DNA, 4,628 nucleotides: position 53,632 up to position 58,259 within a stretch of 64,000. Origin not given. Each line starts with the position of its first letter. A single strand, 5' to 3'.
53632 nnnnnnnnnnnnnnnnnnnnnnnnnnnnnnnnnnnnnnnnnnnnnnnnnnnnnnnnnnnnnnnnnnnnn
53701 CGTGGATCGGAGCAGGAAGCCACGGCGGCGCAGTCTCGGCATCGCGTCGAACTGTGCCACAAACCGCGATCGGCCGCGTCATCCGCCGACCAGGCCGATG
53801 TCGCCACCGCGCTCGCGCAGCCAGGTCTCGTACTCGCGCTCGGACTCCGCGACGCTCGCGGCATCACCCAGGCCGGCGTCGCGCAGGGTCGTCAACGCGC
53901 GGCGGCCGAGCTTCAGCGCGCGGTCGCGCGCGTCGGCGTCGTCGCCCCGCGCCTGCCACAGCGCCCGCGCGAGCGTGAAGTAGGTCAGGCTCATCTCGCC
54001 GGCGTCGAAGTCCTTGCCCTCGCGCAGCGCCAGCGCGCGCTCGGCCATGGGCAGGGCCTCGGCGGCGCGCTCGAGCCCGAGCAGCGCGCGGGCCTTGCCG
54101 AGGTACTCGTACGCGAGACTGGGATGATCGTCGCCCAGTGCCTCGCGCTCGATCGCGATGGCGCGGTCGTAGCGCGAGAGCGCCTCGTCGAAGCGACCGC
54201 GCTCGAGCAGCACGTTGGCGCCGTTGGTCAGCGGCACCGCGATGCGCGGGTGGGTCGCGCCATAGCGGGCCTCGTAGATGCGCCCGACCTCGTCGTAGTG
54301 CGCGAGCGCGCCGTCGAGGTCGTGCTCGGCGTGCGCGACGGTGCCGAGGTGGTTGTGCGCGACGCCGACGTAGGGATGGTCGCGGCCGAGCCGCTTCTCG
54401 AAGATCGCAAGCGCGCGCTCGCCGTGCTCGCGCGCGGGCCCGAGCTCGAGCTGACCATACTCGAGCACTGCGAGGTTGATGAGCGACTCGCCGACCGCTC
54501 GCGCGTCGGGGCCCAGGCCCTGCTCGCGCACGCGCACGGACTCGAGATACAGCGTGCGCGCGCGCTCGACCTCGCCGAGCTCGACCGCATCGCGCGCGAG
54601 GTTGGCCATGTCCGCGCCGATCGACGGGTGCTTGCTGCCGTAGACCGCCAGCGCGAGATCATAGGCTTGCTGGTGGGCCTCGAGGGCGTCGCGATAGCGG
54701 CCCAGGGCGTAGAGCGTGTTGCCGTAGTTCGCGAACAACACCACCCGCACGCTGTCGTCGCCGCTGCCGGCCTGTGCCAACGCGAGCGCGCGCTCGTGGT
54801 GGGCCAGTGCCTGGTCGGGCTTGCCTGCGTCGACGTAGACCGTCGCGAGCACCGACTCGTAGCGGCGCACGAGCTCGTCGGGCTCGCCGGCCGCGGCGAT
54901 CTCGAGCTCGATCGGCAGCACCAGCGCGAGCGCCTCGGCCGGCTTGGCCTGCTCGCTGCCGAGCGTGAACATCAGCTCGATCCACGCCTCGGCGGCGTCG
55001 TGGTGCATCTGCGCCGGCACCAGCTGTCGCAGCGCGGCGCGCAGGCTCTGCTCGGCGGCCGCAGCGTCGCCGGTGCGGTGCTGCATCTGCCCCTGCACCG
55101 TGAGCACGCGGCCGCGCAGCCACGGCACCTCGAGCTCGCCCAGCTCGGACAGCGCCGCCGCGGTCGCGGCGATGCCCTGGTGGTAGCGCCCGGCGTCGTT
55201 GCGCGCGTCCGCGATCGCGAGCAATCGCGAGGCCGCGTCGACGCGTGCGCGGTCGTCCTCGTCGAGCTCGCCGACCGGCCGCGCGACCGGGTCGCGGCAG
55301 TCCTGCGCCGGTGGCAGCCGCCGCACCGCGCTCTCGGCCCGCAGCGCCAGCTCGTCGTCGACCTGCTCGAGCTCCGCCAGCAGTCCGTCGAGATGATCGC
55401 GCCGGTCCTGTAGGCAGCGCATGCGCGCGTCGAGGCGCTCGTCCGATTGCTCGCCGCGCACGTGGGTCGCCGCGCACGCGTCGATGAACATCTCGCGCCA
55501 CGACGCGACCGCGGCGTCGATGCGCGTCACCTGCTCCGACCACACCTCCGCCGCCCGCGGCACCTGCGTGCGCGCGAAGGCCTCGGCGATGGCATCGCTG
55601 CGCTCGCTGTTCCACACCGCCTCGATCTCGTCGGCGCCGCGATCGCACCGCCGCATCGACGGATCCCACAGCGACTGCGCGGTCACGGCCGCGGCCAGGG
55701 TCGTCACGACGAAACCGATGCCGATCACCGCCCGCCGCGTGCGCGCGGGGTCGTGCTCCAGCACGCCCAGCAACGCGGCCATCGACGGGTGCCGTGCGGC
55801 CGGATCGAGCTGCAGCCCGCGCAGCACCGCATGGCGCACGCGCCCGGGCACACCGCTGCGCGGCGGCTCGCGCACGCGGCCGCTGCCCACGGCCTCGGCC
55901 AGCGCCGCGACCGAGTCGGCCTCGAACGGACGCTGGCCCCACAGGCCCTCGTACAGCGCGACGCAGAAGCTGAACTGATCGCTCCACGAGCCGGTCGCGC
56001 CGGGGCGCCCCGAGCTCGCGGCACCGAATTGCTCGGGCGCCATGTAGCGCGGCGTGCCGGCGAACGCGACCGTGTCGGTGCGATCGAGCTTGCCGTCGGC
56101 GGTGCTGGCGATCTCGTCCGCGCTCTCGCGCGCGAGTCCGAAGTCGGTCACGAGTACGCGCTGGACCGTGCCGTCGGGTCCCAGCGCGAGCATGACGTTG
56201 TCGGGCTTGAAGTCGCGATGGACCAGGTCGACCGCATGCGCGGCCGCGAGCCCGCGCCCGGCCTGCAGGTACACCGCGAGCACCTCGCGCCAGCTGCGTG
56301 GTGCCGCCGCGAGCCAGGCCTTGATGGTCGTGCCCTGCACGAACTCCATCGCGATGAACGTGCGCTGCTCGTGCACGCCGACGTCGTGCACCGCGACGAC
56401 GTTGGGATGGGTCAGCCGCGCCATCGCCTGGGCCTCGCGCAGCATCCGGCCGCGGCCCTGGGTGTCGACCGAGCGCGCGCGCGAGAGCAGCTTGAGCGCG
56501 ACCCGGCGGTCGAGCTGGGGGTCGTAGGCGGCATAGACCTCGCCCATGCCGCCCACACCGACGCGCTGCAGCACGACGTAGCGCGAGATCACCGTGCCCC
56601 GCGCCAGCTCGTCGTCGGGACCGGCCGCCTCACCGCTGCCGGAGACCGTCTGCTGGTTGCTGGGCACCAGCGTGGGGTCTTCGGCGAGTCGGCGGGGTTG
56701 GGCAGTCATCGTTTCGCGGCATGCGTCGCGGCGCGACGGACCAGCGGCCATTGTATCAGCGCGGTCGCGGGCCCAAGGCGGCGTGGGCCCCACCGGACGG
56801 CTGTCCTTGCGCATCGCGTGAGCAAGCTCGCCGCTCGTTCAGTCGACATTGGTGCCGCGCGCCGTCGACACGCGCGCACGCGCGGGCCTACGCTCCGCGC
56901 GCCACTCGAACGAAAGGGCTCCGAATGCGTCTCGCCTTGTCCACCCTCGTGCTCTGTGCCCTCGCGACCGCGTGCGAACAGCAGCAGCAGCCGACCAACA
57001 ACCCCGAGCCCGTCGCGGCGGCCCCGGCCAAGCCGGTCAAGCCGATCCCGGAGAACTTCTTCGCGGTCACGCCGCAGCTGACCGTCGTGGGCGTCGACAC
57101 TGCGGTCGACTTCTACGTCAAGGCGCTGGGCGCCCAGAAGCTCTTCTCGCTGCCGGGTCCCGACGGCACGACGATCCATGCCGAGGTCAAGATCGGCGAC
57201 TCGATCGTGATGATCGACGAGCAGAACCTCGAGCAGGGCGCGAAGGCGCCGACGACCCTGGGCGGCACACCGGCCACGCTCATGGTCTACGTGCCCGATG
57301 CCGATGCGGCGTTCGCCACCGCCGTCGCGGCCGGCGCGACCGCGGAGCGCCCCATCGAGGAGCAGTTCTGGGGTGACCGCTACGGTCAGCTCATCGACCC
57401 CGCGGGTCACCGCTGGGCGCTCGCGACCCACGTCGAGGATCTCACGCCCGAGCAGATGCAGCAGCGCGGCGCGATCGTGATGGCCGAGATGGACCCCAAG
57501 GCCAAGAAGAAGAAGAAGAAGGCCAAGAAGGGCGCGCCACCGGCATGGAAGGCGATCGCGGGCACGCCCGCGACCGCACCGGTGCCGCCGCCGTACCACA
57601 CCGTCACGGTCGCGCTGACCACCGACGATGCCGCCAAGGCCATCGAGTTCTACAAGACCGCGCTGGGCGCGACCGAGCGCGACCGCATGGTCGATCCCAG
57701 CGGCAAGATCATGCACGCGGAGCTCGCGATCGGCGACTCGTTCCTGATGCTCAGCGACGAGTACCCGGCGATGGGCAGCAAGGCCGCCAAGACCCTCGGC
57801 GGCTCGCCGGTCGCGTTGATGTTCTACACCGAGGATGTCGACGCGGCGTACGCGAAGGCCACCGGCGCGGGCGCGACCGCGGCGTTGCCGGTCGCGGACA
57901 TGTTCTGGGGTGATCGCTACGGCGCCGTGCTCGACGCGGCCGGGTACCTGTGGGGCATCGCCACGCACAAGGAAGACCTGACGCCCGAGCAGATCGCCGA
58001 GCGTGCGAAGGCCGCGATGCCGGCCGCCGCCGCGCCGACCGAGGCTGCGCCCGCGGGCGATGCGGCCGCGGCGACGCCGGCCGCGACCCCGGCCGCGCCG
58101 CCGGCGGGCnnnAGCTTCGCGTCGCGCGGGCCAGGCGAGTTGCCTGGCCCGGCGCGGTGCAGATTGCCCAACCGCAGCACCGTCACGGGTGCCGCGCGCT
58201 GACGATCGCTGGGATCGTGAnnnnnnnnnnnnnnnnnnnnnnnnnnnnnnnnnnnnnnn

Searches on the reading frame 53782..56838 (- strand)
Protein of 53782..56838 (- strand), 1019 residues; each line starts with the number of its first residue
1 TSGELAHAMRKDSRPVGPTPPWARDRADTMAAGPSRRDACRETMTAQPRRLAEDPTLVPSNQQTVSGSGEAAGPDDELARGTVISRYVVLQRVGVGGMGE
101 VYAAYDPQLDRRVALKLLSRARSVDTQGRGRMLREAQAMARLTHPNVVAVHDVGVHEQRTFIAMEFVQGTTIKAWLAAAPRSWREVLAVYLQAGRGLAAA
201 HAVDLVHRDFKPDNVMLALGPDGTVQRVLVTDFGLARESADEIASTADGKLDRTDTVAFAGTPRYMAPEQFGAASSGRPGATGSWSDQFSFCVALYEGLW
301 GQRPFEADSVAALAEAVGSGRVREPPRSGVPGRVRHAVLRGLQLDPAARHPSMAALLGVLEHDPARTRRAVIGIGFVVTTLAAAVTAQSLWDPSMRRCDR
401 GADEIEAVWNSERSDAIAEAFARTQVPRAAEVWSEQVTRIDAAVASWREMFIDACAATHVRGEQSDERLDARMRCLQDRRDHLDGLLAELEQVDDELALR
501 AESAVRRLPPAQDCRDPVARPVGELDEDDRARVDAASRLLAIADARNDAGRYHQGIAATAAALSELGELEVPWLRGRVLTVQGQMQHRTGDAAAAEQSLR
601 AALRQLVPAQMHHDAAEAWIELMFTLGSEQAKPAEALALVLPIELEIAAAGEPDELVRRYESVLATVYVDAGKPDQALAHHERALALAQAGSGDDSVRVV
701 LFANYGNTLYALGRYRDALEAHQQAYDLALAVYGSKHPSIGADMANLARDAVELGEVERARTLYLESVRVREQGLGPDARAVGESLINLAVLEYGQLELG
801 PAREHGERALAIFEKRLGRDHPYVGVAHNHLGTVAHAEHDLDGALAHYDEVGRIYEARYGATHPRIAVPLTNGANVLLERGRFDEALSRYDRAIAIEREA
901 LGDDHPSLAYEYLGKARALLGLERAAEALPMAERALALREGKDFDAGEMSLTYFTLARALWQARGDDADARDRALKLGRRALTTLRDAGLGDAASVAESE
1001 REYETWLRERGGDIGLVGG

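Call 77: search_protein_families(library=pfam, proteins=[window:53782-56838:-], max_evalue=0.0001)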
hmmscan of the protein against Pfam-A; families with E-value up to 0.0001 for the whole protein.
window:53782-56838:- (1019 aa): 10 families
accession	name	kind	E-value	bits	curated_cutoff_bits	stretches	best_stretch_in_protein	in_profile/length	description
PF13424.12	TPR_12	-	4.7e-54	180.9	30.1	6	870-940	6-76/77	Tetratricopeptide repeat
PF00069.31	Pkinase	-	1.2e-32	113.8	31.7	1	87-311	1-203/263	Protein kinase domain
PF13374.12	TPR_10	-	4.8e-30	103.1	27.5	1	870-906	5-41/42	Tetratricopeptide repeat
PF07714.23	PK_Tyr_Ser-Thr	-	7.2e-25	88.2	23.1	1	90-356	4-254/258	Protein tyrosine and serine/threonine kinase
PF24885.1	TPR_NPHP3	-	2.9e-16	60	100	0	863-942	137-216/239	Nephrocystin-3 TPR domain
PF17874.7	TPR_MalT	-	7.7e-13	48.9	45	2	829-972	84-223/336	MalT-like TPR region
PF00515.34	TPR_1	-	1.3e-10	41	27.8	0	664-688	7-31/34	Tetratricopeptide repeat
PF07719.23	TPR_2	-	1.8e-08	34.3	27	0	874-898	8-32/34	Tetratricopeptide repeat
PF13414.12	TPR_11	-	2.7e-07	30.6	26.8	0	875-897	2-24/42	TPR repeat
PF13176.12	TPR_7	-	3.2e-05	24.1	27.9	0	664-689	5-30/36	Tetratricopeptide repeat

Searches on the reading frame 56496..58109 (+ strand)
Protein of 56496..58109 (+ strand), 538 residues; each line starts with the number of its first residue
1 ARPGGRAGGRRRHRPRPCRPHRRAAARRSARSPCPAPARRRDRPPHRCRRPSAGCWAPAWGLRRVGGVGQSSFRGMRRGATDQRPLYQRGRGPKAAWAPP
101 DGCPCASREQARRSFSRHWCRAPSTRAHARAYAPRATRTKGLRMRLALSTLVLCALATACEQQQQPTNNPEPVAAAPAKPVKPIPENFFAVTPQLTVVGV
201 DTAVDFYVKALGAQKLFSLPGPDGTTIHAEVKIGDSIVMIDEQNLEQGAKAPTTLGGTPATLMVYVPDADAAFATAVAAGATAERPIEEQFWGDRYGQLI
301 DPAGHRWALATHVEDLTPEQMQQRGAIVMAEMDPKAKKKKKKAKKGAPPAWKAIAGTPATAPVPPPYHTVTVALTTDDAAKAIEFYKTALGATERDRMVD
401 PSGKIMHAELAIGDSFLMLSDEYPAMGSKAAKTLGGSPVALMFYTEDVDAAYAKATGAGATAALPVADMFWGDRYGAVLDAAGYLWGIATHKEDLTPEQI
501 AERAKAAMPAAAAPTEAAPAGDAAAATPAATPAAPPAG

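Call 77: search_protein_families(library=pfam, proteins=[window:56496-58109:+], max_evalue=0.0001)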
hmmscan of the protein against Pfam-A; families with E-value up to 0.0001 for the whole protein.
window:56496-58109:+ (538 aa): 5 families
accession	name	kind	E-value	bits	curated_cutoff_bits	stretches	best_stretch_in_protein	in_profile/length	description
PF00903.31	Glyoxalase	-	3.4e-30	105.4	20.6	2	372-486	5-119/121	Glyoxalase/Bleomycin resistance protein/Dioxygenase superfamily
PF18029.7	Glyoxalase_6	-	7.2e-13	49.6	23.6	1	372-483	2-100/106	Glyoxalase-like domain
PF22656.2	At5g48480-like_N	-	2.6e-07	30.7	27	1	376-421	6-58/59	Glyoxalase At5g48480-like, N-terminal domain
PF22650.2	At5g48480-like_C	-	2.1e-05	25.2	27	0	442-461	3-22/50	Glyoxalase At5g48480-like C-terminal domain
PF13669.12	Glyoxalase_4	-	2.8e-05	24.8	27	0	372-462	3-93/109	Glyoxalase/Bleomycin resistance protein/Dioxygenase superfamily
